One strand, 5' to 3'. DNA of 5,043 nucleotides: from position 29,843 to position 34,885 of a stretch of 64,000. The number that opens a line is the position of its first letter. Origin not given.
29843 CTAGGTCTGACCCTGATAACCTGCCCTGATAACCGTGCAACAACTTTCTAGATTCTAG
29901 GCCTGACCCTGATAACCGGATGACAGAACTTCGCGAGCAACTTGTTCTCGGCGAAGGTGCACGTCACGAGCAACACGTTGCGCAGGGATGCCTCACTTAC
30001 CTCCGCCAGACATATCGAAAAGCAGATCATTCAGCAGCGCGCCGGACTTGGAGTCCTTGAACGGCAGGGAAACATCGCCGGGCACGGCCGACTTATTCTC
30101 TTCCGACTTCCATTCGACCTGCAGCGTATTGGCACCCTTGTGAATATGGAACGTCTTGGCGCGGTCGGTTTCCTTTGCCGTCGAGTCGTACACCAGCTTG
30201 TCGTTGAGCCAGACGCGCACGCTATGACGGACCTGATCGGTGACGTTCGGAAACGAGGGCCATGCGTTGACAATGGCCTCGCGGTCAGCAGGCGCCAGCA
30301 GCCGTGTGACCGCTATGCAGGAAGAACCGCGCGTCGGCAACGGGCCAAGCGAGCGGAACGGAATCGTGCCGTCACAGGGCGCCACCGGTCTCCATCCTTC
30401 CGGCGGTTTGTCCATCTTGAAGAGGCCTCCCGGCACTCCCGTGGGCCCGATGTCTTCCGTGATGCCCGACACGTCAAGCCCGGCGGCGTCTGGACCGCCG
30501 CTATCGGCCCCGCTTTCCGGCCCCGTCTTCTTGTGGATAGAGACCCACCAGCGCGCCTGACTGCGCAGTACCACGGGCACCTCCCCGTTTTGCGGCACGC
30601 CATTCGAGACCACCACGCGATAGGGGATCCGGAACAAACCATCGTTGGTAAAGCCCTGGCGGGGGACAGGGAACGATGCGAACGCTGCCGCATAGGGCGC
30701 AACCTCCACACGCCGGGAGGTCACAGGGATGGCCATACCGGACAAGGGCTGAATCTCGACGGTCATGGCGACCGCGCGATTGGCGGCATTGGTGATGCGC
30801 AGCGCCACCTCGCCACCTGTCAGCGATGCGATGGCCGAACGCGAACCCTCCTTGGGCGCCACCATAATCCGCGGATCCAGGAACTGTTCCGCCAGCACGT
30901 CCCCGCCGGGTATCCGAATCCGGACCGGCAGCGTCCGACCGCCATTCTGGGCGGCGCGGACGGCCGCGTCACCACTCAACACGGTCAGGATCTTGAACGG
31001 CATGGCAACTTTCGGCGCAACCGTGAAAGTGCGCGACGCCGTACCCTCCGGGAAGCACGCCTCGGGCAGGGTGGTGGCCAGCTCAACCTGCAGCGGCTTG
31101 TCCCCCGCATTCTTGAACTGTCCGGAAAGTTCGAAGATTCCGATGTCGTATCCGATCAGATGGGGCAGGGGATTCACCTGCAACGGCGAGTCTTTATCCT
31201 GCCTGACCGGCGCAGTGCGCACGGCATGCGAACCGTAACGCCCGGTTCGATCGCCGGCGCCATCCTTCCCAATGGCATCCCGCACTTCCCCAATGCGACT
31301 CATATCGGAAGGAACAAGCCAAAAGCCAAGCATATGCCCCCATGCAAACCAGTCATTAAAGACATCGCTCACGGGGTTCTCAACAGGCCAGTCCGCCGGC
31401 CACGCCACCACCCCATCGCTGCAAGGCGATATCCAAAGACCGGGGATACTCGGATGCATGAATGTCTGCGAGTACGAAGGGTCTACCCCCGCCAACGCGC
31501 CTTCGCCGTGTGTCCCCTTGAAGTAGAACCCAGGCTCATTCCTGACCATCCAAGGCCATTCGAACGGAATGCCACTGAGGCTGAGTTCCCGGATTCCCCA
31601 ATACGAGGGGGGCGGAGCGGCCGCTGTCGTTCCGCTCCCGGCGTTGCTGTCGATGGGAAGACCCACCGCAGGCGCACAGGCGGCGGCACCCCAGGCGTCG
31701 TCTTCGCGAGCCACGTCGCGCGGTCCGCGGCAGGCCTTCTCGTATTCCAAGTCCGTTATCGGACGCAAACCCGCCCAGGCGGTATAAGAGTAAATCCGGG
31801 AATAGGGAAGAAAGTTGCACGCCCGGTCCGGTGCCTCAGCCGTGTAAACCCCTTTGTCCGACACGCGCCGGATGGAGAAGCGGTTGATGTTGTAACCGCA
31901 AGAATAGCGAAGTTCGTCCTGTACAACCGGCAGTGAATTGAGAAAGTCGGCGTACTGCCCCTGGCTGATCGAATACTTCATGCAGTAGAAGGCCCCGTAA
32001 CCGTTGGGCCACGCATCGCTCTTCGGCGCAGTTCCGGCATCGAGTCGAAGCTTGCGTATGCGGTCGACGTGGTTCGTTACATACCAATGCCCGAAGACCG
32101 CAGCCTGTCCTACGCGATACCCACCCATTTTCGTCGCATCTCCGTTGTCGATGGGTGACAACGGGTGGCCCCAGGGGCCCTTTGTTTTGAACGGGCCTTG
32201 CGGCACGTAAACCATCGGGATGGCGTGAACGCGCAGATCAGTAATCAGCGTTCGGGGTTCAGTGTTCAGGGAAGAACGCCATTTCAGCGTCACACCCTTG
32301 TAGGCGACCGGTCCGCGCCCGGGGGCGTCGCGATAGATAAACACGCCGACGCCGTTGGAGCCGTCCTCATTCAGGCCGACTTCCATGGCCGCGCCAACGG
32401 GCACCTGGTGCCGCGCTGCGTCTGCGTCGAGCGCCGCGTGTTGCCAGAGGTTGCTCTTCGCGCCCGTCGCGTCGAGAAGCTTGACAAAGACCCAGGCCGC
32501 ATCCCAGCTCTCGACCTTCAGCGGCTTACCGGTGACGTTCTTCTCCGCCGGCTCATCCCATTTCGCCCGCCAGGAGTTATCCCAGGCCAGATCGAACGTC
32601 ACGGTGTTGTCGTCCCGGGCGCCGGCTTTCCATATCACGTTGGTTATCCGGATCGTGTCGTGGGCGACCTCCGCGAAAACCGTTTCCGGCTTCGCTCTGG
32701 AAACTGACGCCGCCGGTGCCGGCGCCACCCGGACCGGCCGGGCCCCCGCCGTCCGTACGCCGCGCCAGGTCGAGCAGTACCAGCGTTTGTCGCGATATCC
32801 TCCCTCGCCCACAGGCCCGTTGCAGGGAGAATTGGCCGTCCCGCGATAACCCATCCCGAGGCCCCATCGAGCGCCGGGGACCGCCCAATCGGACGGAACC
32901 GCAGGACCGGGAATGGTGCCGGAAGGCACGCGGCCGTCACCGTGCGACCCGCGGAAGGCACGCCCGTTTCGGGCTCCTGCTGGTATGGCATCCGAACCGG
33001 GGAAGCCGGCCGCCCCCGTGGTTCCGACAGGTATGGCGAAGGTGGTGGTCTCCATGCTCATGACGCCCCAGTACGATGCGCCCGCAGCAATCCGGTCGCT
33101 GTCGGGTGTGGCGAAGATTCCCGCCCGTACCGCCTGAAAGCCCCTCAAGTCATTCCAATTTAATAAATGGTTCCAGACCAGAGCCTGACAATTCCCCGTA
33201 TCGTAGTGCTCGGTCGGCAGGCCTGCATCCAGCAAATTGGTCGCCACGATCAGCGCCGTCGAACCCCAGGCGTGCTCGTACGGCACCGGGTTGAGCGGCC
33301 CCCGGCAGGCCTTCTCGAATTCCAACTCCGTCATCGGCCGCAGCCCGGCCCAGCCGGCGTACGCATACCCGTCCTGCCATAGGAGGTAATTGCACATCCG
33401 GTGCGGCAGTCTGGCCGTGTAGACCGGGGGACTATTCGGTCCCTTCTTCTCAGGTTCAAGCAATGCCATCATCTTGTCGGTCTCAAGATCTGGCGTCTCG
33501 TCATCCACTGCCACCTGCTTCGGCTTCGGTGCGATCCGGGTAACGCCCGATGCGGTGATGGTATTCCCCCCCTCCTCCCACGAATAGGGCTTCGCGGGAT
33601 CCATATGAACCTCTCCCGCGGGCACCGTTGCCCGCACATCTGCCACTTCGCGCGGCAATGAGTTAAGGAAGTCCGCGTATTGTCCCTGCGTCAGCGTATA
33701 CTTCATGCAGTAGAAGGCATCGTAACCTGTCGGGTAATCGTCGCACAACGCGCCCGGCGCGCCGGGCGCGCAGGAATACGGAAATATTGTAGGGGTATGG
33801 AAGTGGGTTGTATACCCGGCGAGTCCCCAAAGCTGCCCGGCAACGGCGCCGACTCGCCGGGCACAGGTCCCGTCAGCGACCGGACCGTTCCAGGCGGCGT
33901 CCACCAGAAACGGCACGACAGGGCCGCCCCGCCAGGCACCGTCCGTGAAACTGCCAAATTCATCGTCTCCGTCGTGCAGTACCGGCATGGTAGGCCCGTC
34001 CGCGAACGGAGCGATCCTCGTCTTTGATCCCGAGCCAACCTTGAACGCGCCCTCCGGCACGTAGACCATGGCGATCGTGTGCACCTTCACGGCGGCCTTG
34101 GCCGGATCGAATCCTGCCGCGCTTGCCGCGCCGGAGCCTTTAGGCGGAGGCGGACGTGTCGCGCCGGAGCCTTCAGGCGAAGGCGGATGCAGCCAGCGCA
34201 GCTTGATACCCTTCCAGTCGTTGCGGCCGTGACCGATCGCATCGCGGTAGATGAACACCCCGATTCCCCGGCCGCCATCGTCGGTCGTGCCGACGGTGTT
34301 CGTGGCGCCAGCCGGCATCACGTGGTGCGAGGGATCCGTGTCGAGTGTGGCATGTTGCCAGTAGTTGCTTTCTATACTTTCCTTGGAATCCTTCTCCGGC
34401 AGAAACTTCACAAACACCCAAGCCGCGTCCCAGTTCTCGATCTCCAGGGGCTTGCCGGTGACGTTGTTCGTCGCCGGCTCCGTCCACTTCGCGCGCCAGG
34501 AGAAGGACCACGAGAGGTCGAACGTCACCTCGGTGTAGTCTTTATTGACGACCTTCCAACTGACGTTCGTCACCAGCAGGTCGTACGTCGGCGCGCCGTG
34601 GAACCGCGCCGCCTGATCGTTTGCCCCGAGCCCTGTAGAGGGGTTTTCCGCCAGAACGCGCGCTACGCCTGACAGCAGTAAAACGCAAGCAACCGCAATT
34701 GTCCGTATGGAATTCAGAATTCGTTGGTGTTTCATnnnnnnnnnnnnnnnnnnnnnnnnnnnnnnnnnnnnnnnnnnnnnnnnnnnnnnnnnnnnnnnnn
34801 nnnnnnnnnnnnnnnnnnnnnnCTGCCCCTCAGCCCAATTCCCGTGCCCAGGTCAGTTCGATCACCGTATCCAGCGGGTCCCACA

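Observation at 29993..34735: Giant secreted protein built from a duplicated unrecognised domain plus degenerate FGE/C-type-lectin-like modules (protein A)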

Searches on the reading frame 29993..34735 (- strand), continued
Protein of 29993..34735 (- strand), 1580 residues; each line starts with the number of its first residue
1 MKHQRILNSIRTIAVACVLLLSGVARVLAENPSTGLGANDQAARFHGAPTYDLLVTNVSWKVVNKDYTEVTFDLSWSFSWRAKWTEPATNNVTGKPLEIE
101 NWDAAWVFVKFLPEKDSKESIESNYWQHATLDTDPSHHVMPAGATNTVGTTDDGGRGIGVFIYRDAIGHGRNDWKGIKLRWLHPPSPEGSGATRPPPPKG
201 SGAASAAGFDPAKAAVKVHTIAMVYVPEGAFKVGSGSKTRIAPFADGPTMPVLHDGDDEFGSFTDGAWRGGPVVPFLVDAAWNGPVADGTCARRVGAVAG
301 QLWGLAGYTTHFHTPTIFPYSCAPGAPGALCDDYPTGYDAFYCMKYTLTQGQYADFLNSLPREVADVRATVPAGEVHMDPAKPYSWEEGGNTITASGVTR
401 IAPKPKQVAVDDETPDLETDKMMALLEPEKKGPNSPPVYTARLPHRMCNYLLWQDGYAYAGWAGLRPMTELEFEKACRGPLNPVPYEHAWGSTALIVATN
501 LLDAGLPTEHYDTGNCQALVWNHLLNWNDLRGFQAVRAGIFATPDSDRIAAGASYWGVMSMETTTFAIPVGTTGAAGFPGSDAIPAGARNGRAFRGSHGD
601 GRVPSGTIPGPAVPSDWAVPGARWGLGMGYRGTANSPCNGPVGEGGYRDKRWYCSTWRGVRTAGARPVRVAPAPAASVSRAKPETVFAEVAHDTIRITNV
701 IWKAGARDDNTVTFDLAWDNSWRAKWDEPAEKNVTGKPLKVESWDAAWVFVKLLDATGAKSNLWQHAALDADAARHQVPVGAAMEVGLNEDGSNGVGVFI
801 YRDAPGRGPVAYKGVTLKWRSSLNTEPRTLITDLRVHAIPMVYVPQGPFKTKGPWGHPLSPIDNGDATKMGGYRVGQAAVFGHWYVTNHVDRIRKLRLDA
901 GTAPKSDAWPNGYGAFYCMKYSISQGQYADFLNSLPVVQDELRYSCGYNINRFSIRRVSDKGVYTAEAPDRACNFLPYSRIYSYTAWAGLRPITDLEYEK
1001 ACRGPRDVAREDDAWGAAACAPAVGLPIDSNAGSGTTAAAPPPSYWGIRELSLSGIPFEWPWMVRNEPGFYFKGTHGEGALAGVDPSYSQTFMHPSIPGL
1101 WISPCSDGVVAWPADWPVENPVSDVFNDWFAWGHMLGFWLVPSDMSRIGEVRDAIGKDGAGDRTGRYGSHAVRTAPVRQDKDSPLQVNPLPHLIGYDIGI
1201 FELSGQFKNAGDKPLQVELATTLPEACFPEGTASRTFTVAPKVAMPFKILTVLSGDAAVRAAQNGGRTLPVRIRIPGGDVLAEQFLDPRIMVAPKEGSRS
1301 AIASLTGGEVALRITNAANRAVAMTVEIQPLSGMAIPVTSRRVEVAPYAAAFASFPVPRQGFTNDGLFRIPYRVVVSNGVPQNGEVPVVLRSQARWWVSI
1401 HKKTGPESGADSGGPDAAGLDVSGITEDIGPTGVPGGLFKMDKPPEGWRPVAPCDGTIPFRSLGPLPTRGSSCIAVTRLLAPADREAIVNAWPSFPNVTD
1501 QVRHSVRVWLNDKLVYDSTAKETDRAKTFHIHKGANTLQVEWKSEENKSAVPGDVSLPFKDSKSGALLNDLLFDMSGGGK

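Call 30: find_encoding_contigs(protein=P0107, flank=10000, max_places=2)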
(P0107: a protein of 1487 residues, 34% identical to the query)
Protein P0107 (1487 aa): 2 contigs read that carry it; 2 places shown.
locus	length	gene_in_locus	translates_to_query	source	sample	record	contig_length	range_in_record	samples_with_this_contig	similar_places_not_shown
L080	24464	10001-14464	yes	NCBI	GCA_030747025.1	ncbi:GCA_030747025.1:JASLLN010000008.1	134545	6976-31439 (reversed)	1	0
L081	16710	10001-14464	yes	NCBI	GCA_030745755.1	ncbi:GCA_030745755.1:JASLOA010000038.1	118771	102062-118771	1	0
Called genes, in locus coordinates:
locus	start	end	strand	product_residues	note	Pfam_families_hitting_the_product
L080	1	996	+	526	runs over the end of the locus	PF13709:DUF4159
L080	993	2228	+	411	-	-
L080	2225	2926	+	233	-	-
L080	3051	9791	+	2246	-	PF13360:PQQ_2 (faint)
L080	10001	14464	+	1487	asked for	PF03781:FGE-sulfatase (faint)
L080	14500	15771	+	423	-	PF01120:Alpha_L_fucos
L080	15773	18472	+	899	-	PF21345:PcRGLX_2nd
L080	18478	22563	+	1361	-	PF03781:FGE-sulfatase (faint)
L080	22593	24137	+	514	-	-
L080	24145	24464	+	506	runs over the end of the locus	PF00326:Peptidase_S9 (weak)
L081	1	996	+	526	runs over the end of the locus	PF13709:DUF4159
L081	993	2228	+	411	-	-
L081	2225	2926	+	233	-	-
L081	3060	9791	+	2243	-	PF13360:PQQ_2 (faint)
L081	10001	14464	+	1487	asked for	PF03781:FGE-sulfatase (faint)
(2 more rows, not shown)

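Call 40: find_encoding_contigs(protein=P0064, flank=10000, max_places=3)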
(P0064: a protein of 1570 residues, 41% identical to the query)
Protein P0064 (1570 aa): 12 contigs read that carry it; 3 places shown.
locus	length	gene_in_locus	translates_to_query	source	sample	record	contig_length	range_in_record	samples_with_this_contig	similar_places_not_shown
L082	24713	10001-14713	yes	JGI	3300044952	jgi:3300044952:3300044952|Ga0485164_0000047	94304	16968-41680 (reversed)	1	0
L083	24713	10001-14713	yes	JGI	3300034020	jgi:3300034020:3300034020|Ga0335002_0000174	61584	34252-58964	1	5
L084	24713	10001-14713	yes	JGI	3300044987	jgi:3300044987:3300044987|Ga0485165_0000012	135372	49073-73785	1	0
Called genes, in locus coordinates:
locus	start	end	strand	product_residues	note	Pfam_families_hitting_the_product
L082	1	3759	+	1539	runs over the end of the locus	PF03781:FGE-sulfatase (weak)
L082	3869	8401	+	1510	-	PF03781:FGE-sulfatase (faint)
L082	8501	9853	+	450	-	PF03781:FGE-sulfatase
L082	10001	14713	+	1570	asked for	PF03781:FGE-sulfatase (weak)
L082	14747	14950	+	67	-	-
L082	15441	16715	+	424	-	-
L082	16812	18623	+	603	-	-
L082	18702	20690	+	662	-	PF06452:CBM9_1 (weak)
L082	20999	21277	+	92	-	-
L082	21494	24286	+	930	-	PF22680:Glyco_hydro_123_N_2 (weak), PF19543:GH123_N (weak), PF13320:GH123_cat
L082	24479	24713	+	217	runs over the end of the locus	PF05635:23S_rRNA_IVP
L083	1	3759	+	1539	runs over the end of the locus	PF03781:FGE-sulfatase (weak)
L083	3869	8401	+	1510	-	PF03781:FGE-sulfatase (faint)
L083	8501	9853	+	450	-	PF03781:FGE-sulfatase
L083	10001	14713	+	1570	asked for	PF03781:FGE-sulfatase (weak)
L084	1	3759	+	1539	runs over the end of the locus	PF03781:FGE-sulfatase (weak)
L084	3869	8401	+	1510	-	PF03781:FGE-sulfatase (faint)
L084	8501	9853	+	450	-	PF03781:FGE-sulfatase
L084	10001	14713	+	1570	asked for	PF03781:FGE-sulfatase (weak)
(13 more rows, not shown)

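Call 64: find_encoding_contigs(protein=P0133, flank=10000, max_places=1)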
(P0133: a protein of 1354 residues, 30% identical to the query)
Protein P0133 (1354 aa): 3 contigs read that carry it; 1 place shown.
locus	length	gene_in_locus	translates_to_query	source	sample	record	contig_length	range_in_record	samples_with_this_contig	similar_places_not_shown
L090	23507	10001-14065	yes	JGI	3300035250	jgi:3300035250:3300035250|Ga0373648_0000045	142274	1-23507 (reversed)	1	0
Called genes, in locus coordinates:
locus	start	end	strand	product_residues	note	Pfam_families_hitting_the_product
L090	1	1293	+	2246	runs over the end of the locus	PF13360:PQQ_2 (faint)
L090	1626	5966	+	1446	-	PF03781:FGE-sulfatase (faint)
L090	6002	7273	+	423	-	PF01120:Alpha_L_fucos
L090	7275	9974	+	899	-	PF21345:PcRGLX_2nd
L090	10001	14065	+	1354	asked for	PF03781:FGE-sulfatase (faint)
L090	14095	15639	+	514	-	-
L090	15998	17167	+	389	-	PF00326:Peptidase_S9 (weak)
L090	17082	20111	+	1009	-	PF03781:FGE-sulfatase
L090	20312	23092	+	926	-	PF14592:Chondroitinas_B (weak)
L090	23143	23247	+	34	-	-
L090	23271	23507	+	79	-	?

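Call 65: find_encoding_contigs(protein=P0117, flank=10000, max_places=1)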
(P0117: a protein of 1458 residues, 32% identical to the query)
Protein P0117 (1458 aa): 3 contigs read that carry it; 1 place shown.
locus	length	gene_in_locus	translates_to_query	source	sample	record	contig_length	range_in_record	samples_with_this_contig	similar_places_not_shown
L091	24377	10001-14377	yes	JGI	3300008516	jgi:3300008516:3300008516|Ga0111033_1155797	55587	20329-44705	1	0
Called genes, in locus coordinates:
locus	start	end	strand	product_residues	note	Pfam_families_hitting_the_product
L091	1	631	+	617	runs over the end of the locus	PF16126:DUF4838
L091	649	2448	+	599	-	PF22842:Pel9A-like_beta_helix (weak), PF14592:Chondroitinas_B (weak)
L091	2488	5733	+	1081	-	PF07940:Hepar_II_III_C (weak)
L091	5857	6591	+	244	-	-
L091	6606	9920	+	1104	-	PF03781:FGE-sulfatase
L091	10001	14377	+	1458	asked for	PF03781:FGE-sulfatase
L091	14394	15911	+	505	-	-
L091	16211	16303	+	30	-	-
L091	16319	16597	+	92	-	-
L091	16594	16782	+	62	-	-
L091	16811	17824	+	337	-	PF00589:Phage_integrase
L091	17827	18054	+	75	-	-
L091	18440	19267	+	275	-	PF06439:3keto-disac_hyd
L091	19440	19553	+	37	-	-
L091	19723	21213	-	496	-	PF07632:Sde182_NH-like, PF21027:Sde0182_C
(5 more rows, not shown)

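Call 66: find_encoding_contigs(protein=P0046, flank=10000, max_places=1)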
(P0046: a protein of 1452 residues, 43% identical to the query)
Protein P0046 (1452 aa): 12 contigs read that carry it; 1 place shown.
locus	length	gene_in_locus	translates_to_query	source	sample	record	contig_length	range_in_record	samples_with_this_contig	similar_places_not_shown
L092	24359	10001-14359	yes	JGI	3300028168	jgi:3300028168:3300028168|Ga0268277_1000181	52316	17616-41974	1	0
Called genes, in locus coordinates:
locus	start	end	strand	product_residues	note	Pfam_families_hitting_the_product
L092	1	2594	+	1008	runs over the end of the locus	PF08531:Bac_rhamnosid_N, PF05592:Bac_rhamnosid, PF17389:Bac_rhamnosid6H, PF17390:Bac_rhamnosid_C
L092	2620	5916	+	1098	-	PF07940:Hepar_II_III_C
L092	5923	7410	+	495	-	-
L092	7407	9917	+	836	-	-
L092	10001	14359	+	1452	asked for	PF03781:FGE-sulfatase (faint)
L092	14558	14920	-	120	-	PF02152:FolB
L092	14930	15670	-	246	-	PF00106:adh_short, PF08659:KR (faint), PF13561:adh_short_C2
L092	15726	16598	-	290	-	PF00398:RrnaAD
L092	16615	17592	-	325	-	PF13624:SurA_N_3, PF09312:SurA_N (weak), PF13145:Rotamase_2, PF00639:Rotamase (weak)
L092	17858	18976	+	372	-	PF00989:PAS, PF13188:PAS_8, PF08448:PAS_4, PF00512:HisKA, PF02518:HATPase_c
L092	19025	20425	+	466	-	PF00072:Response_reg, PF01078:Mg_chelatase (faint), PF00158:Sigma54_activat, PF14532:Sigma54_activ_2, PF07728:AAA_5, PF25601:AAA_lid_14, PF02954:HTH_8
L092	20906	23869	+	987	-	PF20464:MmeI_N, PF20465:MmeI_hel, PF20473:MmeI_Mtase, PF20466:MmeI_TRD, PF20467:MmeI_C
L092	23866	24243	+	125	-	-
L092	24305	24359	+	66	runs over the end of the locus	PF09957:VapB_antitoxin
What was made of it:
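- Of the five other distinct PVC locus arrangements examined (L080 and L090 counted as one), four put family members beside GH29 + PcRGLX, GH123 + CBM9, heparinase-II/III-like or chondroitinase-B-like lyases, GH78 or DUF4838: calls 30, 40, 64-66.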

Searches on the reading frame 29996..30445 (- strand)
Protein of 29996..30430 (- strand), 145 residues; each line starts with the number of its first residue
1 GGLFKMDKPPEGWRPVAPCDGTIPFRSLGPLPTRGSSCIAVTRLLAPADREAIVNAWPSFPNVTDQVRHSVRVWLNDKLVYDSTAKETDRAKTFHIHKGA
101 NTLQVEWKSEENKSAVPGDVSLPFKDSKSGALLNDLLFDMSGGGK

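Call 77: search_protein_families(library=pfam, alignment_id=A4, max_evalue=10)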
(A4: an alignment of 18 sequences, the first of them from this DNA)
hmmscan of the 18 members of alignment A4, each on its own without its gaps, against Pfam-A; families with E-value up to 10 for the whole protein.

A. member 1, seq(150 aa): 1 family
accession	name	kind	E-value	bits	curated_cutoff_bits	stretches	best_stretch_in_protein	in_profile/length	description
PF07691.17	PA14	-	0.21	11.8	24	1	74-97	70-90/147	PA14 domain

B. families by the number of members that match (of 18 scanned): 9 families
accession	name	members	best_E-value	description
PF10670.15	DUF4198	1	0.0035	Domain of unknown function (DUF4198)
PF13115.11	YtkA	1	0.0071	YtkA-like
PF07120.17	DUF1376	1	0.017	Protein of unknown function (DUF1376)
PF16824.11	CBM_26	1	0.024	C-terminal carbohydrate-binding module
PF06722.18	EryCIII-like_C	1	0.076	Erythromycin biosynthesis protein CIII-like, C-terminal domain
PF07691.17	PA14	1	0.21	PA14 domain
PF20446.3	ABC_N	1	0.21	ATPase of the ABC class N-terminal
PF04106.18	ATG5_UblB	1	0.24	Autophagy protein ATG5, UblB domain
PF09087.17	Cyc-maltodext_N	1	0.24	Cyclomaltodextrinase, N-terminal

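Call 78: search_solved_structures(query=A4, max_evalue=10)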
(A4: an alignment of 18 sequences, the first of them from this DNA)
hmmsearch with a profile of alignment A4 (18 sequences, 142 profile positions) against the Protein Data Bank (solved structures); distinct sequences matched with E-value up to 10: 2.
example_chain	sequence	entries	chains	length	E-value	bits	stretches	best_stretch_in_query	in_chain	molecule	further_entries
1yc9_A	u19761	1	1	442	0.42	13.8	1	5-87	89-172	multidrug resistance protein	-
7am2_BS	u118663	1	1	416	1.4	12.1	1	113-142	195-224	DNAj-like protein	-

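Call 83: search_protein_families(library=pfam, proteins=[window:29996-30430:-], max_evalue=1)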
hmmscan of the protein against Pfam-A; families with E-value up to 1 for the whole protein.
window:29996-30430:- (145 aa): 1 family
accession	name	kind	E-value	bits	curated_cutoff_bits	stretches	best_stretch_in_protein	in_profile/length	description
PF07691.17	PA14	-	0.19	11.9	24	1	69-92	70-90/147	PA14 domain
